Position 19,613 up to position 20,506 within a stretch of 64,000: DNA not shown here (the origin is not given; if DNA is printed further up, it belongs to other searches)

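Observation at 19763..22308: Island-borne ComF-like PRTase / DprA-like SLOG / HAD phosphatase operon: candidate undescribed nucleotide-centric conflict system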

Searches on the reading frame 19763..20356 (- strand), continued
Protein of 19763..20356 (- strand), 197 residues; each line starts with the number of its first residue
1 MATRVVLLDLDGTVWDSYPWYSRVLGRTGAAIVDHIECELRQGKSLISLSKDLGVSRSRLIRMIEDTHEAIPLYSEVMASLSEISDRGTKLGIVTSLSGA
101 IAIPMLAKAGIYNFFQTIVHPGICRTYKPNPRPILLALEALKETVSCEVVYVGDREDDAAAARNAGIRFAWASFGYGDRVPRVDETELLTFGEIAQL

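Call 80: find_related_loci(query=A2, collection=metagenome_contigs, flank=5000)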
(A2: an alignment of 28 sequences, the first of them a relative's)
Query A2 (197 aa) in metagenome_contigs; peptide patterns used: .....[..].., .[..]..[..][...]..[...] (x = any residue, [..] = any of these).
600 stretches matched a pattern (row limit reached: there are more); 260 encode a relative of the query (tblastn E <= 1e-3); the best 80 are kept; 80 distinct loci.
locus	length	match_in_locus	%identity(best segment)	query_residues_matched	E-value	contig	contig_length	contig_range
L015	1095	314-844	43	1-181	9e-49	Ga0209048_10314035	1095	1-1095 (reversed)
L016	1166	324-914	38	1-197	3e-45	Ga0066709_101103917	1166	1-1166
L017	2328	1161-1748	39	1-197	1e-35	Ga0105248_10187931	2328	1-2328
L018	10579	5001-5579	35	1-197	3e-35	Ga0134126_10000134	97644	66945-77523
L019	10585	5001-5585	37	1-197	7e-35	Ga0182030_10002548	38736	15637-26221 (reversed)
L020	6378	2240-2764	36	1-176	7e-33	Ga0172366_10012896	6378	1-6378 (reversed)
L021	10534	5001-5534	33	1-182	1e-31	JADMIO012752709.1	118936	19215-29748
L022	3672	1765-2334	37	1-194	2e-30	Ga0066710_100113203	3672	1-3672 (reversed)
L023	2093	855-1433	30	1-194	2e-27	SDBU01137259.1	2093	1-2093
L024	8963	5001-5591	39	1-197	6e-27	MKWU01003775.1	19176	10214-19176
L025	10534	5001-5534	30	4-175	2e-21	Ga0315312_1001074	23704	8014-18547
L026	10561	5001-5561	32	5-179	1e-19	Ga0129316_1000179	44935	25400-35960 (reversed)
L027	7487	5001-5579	35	5-197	1e-33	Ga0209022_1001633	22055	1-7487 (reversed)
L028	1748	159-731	29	1-179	3e-15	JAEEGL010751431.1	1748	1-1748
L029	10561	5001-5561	30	5-179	2e-14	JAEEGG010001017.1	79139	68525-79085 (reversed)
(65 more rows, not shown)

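Call 84: predict_structure(alignment_id=A2)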
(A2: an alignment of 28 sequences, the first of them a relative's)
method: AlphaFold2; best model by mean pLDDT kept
length: 197 residues; sequences in the alignment: 28
mean_pLDDT: 94.8   pTM: 0.90
mean pLDDT of the five models: 94.8, 94.2, 93.9, 93.8, 93.6
residues with pLDDT >= 90: 181; 70-90: 15; 50-70: 1; < 50: 0
segments of 3 or more residues with pLDDT < 50: none
pLDDT, mean of each block of 10 residues (from residue 1): 92 94 91 92 91 93 90 96 97 96 94 98 96 99 98 97 98 93 95 96
secondary structure, 60 per line:
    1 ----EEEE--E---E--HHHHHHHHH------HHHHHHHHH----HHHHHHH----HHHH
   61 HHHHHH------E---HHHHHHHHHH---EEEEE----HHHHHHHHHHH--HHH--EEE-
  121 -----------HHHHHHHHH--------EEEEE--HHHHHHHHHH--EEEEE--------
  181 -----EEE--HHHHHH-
elements in order: E5-8 H18-26 H33-41 H46-52 H57-66 H77-86 E90-94 H99-109 E117-119 H132-140 E149-153 H156-165 E168-172 E186-188 H191-196

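Call 87: search_solved_structures(query=A3, max_evalue=1)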
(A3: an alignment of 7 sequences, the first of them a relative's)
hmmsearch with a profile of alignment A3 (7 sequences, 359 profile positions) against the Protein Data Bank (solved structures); distinct sequences matched with E-value up to 1: 38.
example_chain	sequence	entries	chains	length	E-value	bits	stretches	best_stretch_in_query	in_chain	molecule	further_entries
2pry_A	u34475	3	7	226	0.038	16.1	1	303-336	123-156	Orotate phosphoribosyltransferase 1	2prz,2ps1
4wml_A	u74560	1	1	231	0.039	16.1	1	303-336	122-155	Orotate phosphoribosyltransferase 1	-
4wn3_A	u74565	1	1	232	0.039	16.1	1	303-336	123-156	Orotate phosphoribosyltransferase 1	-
1u9y_A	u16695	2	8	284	0.074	15.2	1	302-343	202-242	Ribose-phosphate pyrophosphokinase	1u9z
4z1o_A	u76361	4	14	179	0.081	15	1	304-340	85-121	Phosphoribosyltransferase | Purine phosphoribosyltransferase (GpT-2)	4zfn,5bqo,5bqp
7kl6_A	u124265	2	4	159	0.092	14.9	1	284-342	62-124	Phosphoribosyltransferase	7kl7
3n2l_A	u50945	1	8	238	0.097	14.8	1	306-337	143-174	Orotate phosphoribosyltransferase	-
1lh0_A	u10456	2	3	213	0.18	13.9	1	303-331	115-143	OMP synthase | OROTATE PHOSPHORIBOSYLTRANSFERASE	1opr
1sto_A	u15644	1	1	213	0.18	13.9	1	303-331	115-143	OROTATE PHOSPHORIBOSYLTRANSFERASE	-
1oro_A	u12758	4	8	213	0.19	13.9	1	303-331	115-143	OROTATE PHOSPHORIBOSYLTRANSFERASE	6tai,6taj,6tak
6fsp_A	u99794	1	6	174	0.29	13.2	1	303-341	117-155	PRPP-binding protein, adenine/guanine phosphoribosyltransferase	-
5b6h_A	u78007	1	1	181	0.3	13.2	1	286-335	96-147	Adenine phosphoribosyltransferase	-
5zgo_A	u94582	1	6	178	0.3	13.2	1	303-341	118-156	Adenine phosphoribosyltransferase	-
4mb6_A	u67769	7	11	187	0.32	13.1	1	286-335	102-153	Adenine phosphoribosyltransferase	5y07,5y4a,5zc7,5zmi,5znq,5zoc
1l1q_A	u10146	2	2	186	0.4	12.8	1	284-330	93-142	Adenine phosphoribosyltransferase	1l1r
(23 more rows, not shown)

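Call 91: fold_search(model_id=the predicted structure, library=pdb)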
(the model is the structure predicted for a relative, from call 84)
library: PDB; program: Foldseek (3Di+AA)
matches with E <= 10: 1527; with E <= 0.001: 384
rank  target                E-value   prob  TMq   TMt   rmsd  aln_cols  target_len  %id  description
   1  3kzx                  3.3e-12  1.00  0.67  0.64   6.9       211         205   20  Crystal structure of a Had-superfamily hydrolase from Ehrlichia chaffeensis at 1.9A resolution (released 2009-12-22)
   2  5olw_A                4.2e-12  1.00  0.73  0.65   4.2       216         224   20  5-fluorotryptophan labeled beta-phosphoglucomutase in an open conformation (released 2017-11-01)
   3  7qnm_C                1.2e-11  1.00  0.70  0.62   7.9       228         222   20  Crystallization and structural analyses of ZgHAD, a L-2-haloacid dehalogenase from the marine Flavobacterium Zobellia  (released 2022-12-21)
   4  7qnm_A                1.6e-11  1.00  0.70  0.63   7.1       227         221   19  Crystallization and structural analyses of ZgHAD, a L-2-haloacid dehalogenase from the marine Flavobacterium Zobellia  (released 2022-12-21)
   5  2yy6_A                1.9e-11  1.00  0.72  0.69   5.1       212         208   23  Crystal Structure of the phosphoglycolate phosphatase from Aquifex aeolicus VF5 (released 2007-10-30)
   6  6h8z                  1.9e-11  1.00  0.70  0.64   4.4       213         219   20  T16A variant of beta-phosphoglucomutase from Lactococcus lactis in an open conformer complexed with magnesium trifluorid (released 2020-08-26)
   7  6hdi_B                2.4e-11  1.00  0.70  0.63   4.5       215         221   20  R49A variant of beta-phosphoglucomutase from Lactococcus lactis in an open conformer to 2.0 A. (released 2020-08-26)
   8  2hsz_A                2.5e-11  1.00  0.74  0.66   4.8       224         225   19  Crystal structure of a predicted phosphoglycolate phosphatase (hs_0176) from haemophilus somnus 129pt at 1.90 A resolu (released 2006-08-15)
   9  4uar                  2.9e-11  1.00  0.74  0.66   4.1       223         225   20  Crystal structure of apo-CbbY from Rhodobacter sphaeroides (released 2014-12-31)
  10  5oly_A                3.2e-11  1.00  0.65  0.59   5.4       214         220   18  5-fluorotryptophan labeled beta-phosphoglucomutase in a closed conformation, monoclinic crystal form (released 2017-11-01)
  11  6ydk                  3.6e-11  1.00  0.70  0.64   4.4       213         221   19  Substrate-free P146A variant of beta-phosphoglucomutase from Lactococcus lactis (released 2020-10-28)
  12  6hdj                  3.6e-11  1.00  0.64  0.59   5.2       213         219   17  R49K variant of beta-phosphoglucomutase from Lactococcus lactis complexed aluminium tetrafluoride and beta-G6P to 1.2 A. (released 2020-08-26)
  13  2om6_A                3.9e-11  1.00  0.76  0.65   5.2       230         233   17  Hypothetical Protein (Probable Phosphoserine Phosph (PH0253) from Pyrococcus Horikoshii OT3 (released 2008-01-29)
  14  7asz_B                3.9e-11  1.00  0.70  0.63   7.2       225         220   19  L-2-haloacid dehalogenase H190A mutant from Zobellia galactanivorans (released 2021-09-08)
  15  8q1c_A                3.9e-11  1.00  0.69  0.63   4.6       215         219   18  Substrate-free D10N,P146A variant of beta-phosphoglucomutase from Lactococcus lactis (released 2024-08-07)
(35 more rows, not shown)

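Call 101: search_protein_families(library=pfam, proteins=[L010:8579-8938:+, L008:3394-3753:+, L011:8579-8938:+], max_evalue=10)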
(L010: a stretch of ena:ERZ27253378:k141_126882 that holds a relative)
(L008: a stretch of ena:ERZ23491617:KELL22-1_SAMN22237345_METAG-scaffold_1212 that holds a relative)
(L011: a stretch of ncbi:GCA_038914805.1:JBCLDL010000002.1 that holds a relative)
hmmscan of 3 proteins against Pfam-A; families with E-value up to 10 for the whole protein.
L010:8579-8938:+ (120 aa): 0 families

L008:3394-3753:+ (120 aa): 0 families

L011:8579-8938:+ (120 aa): 0 families
